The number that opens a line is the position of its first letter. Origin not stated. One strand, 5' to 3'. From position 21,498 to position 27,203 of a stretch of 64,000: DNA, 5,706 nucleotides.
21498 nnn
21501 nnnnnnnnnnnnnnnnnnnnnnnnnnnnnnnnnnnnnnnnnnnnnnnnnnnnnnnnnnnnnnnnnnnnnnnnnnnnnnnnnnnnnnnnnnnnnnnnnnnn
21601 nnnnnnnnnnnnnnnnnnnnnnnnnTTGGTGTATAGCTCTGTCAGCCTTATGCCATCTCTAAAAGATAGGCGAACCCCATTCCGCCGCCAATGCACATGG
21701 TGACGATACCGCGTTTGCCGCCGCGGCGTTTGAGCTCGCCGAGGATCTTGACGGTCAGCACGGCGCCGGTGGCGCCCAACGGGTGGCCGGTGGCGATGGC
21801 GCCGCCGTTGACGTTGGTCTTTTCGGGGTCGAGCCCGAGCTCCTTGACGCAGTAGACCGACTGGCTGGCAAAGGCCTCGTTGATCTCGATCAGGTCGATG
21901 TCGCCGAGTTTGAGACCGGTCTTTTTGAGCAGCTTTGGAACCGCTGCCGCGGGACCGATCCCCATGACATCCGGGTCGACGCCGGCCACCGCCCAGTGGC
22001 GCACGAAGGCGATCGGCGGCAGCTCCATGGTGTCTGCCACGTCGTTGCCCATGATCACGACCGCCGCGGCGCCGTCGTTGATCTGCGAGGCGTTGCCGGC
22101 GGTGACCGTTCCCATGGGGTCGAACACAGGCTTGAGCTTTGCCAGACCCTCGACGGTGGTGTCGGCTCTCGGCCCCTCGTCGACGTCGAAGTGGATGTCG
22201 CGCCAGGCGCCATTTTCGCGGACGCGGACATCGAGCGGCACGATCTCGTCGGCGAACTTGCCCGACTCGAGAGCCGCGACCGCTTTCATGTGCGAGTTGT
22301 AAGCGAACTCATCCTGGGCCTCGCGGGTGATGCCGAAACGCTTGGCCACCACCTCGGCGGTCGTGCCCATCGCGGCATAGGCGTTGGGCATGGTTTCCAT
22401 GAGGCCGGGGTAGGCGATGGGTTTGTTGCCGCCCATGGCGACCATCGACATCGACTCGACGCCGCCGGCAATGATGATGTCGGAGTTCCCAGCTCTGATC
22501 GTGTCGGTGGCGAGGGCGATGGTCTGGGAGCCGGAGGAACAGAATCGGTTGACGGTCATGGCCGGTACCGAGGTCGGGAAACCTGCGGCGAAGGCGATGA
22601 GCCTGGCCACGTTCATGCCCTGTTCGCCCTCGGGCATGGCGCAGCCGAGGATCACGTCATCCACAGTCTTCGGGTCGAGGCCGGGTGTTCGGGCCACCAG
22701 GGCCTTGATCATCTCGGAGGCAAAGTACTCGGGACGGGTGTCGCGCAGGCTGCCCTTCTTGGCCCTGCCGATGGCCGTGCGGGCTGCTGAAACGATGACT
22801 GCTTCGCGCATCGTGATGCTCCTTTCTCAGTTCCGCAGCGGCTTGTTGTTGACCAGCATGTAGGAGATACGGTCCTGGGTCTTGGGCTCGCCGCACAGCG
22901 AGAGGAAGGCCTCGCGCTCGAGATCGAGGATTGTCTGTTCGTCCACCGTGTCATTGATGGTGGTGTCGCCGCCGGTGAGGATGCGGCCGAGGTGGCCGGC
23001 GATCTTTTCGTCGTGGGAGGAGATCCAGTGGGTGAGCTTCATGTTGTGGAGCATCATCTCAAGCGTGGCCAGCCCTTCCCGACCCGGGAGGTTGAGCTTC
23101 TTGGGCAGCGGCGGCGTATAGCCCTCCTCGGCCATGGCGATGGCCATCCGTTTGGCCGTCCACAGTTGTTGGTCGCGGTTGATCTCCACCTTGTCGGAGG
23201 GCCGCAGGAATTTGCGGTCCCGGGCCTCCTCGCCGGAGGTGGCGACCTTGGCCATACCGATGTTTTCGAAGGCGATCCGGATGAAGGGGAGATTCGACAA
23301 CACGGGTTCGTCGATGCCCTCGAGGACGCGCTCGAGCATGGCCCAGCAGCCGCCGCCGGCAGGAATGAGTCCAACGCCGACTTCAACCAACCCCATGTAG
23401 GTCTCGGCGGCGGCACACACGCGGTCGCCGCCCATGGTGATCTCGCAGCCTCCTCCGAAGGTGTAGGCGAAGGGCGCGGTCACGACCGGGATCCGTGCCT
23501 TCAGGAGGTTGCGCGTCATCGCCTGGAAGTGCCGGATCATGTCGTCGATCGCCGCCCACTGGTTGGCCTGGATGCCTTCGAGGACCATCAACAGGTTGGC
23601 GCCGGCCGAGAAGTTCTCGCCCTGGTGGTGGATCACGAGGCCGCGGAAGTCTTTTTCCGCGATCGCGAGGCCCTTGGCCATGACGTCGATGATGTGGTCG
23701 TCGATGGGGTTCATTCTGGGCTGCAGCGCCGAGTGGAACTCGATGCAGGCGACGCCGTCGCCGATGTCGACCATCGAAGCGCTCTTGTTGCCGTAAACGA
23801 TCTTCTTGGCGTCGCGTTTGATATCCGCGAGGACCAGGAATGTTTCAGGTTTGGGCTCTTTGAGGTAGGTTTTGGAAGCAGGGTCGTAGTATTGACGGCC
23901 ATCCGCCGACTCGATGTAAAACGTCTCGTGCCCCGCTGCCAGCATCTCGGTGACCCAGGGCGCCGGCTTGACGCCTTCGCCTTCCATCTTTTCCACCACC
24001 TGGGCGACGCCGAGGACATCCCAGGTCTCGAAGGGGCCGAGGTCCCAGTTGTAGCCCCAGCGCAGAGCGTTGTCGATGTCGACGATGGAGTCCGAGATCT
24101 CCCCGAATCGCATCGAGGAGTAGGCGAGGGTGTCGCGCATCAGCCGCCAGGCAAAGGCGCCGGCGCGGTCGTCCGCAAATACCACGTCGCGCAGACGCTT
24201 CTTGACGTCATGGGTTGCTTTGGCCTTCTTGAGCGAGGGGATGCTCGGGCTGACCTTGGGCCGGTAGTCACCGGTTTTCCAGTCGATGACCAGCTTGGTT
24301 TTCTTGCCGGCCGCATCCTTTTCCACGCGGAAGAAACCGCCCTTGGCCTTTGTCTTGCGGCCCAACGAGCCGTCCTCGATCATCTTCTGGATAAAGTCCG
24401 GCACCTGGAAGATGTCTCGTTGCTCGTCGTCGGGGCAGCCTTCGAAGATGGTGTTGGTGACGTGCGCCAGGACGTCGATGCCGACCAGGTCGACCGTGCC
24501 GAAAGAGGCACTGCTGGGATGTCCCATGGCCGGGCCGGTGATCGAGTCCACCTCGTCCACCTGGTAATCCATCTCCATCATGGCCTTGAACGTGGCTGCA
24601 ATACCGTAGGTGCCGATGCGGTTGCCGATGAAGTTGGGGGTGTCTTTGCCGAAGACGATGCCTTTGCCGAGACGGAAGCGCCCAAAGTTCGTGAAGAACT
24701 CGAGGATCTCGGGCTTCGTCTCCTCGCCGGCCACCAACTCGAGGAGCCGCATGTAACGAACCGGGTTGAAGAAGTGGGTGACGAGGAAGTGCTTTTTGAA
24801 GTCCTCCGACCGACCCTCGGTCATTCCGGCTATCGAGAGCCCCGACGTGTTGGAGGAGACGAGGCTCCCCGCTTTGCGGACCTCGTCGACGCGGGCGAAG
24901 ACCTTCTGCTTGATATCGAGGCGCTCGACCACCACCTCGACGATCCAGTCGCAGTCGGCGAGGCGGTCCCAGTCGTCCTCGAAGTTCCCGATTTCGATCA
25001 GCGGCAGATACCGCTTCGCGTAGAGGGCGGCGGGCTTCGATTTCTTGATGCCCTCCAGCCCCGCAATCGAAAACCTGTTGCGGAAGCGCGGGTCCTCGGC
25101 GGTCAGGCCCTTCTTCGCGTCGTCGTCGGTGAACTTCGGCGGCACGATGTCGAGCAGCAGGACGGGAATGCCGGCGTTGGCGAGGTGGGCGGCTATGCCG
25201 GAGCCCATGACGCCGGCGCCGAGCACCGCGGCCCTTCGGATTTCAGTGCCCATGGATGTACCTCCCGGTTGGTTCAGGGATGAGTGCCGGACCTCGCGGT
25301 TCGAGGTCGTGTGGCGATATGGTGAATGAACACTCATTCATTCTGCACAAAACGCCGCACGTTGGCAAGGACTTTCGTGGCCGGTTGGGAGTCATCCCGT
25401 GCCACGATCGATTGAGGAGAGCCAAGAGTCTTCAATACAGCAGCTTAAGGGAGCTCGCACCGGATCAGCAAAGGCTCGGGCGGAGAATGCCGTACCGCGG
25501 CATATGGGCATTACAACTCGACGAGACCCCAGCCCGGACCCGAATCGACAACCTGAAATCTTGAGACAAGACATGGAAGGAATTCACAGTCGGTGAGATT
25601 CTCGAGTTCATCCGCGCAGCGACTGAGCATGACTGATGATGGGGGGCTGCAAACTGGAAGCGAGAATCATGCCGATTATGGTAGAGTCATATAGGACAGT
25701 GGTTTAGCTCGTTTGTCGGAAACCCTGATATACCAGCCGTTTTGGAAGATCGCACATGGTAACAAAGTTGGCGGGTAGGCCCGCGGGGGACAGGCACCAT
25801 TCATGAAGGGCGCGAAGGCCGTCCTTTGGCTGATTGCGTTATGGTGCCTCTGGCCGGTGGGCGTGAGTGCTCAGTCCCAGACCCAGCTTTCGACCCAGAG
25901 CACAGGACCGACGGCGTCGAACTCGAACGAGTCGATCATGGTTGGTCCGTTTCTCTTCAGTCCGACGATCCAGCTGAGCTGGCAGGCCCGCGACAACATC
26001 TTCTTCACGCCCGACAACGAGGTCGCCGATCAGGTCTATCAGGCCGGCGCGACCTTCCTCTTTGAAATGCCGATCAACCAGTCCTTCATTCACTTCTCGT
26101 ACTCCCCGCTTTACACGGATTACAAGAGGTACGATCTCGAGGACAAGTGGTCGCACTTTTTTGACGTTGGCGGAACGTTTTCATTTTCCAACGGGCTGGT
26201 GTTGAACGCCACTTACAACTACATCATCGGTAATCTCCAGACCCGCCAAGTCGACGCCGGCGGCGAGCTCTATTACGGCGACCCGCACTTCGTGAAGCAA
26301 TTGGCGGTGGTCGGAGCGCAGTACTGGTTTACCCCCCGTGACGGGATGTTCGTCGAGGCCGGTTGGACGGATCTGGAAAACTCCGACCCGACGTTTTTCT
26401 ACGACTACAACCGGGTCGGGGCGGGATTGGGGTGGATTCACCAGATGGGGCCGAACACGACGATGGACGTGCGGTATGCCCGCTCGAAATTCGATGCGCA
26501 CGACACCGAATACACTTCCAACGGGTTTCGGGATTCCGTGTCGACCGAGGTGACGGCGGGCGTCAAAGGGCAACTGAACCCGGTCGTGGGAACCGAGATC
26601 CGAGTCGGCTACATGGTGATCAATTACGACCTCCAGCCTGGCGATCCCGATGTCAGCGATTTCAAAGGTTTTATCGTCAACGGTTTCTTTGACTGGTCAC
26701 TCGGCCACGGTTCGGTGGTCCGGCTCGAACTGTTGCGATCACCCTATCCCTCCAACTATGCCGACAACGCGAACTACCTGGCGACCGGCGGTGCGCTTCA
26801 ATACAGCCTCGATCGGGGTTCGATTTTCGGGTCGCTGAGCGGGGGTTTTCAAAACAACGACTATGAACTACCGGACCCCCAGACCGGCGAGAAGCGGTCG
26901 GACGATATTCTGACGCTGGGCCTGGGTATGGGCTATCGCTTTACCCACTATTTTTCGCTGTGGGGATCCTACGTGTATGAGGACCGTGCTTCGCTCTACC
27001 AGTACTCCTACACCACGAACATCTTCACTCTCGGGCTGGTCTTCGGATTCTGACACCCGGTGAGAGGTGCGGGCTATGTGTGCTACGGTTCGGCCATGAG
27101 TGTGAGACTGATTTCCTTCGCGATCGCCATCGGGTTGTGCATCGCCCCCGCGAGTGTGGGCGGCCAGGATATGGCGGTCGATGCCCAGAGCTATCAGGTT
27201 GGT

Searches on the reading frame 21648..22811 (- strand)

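Call 55: search_protein_families(library=pfam, proteins=[window:21648-22811:-], max_evalue=0.00001)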
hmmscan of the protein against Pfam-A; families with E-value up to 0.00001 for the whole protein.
window:21648-22811:- (387 aa): 3 families
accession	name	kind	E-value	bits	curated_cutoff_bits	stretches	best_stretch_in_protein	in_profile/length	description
PF00108.29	Thiolase_N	-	9.4e-79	264.9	26.4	1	5-255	2-258/260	Thiolase, N-terminal domain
PF02803.24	Thiolase_C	-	2.4e-47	160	27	1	265-385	2-122/123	Thiolase, C-terminal domain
PF00109.32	ketoacyl-synt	-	3.2e-06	27.4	20.8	1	82-121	165-204/252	Beta-ketoacyl synthase, N-terminal domain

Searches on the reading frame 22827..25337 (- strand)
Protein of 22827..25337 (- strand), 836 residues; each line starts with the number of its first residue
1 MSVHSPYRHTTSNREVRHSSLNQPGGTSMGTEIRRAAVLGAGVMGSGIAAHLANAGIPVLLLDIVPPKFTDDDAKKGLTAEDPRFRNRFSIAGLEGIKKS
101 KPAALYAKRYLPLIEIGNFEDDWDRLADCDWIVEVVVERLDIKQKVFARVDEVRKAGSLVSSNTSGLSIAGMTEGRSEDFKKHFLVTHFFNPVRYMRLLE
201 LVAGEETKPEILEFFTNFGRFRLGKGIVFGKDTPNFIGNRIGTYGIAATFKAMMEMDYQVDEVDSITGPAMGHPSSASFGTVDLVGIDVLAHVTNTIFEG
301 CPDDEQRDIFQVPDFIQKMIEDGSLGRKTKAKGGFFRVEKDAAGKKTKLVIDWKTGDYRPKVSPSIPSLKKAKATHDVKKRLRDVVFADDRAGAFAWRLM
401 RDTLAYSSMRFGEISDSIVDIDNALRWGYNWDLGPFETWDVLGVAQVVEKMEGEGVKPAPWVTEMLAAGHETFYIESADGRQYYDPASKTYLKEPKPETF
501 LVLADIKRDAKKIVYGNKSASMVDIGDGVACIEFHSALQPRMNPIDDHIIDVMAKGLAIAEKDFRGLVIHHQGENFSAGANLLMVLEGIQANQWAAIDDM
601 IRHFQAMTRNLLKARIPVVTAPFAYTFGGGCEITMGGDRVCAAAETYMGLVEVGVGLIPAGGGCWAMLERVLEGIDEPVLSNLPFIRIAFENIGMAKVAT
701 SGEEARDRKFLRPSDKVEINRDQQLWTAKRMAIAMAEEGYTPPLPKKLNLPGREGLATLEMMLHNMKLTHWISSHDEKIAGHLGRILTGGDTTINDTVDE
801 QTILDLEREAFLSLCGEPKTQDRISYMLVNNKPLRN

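Call 55: search_protein_families(library=pfam, proteins=[window:22827-25337:-], max_evalue=0.00001)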
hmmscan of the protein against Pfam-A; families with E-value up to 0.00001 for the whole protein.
window:22827-25337:- (836 aa): 4 families
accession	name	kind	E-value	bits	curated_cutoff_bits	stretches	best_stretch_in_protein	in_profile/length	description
PF02737.24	3HCDH_N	-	4e-39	134.8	22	1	36-231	2-178/180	3-hydroxyacyl-CoA dehydrogenase, NAD binding domain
PF00725.27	3HCDH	-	1.2e-15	58.2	22.1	1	236-331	2-92/97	3-hydroxyacyl-CoA dehydrogenase, C-terminal domain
PF00378.25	ECH_1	-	8.8e-13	48.6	27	1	526-669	3-142/251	Enoyl-CoA hydratase/isomerase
PF16113.10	ECH_2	-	3.8e-08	33.7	27.2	1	542-667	12-139/335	Enoyl-CoA hydratase/isomerase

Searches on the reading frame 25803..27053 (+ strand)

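Call 3: search_protein_families(library=pfam, proteins=[window:25803-27053:+], max_evalue=1)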
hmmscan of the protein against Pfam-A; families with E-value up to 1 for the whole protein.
window:25803-27053:+ (416 aa): 3 families
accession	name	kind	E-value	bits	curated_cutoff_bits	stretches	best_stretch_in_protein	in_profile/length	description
PF10082.15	BBP2_2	-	4.8e-16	59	23.7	1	233-413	202-375/378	Putative beta-barrel porin 2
PF13505.12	OMP_b-brl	-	4.1e-06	27.5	28.7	1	258-416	54-175/175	Outer membrane protein beta-barrel domain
PF10677.15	DUF2490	-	0.061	13.5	29.8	0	371-394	38-60/186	Protein of unknown function (DUF2490)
